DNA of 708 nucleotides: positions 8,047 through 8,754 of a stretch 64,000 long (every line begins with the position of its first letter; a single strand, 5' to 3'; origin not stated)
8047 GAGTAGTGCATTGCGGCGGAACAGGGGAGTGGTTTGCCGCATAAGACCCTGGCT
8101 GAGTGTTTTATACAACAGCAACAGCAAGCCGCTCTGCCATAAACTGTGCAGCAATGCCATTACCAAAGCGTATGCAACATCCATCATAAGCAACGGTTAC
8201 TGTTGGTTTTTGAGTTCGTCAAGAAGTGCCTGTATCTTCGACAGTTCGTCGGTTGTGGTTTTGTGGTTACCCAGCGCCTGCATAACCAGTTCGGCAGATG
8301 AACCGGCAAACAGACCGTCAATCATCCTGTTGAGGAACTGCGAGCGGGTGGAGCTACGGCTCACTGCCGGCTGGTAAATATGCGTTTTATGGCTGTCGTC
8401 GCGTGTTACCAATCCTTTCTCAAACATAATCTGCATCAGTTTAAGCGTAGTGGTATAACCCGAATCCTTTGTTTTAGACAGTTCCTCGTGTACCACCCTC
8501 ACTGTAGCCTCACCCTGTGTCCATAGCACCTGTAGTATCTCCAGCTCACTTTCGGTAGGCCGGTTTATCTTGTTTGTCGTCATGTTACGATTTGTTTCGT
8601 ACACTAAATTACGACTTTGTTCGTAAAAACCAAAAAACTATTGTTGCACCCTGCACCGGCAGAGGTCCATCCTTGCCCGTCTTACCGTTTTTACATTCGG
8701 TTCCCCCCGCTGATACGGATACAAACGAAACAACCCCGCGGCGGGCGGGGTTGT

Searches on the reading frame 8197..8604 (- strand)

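Call 17: search_protein_families(library=pfam, proteins=[window:8197-8604:-], max_evalue=0.0001)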
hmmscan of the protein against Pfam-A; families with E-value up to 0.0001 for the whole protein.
window:8197-8604:- (135 aa): 1 family
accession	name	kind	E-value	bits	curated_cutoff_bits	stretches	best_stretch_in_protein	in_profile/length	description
PF03965.22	Penicillinase_R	-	1.8e-26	93.2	22.6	1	17-130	2-115/115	Penicillinase repressor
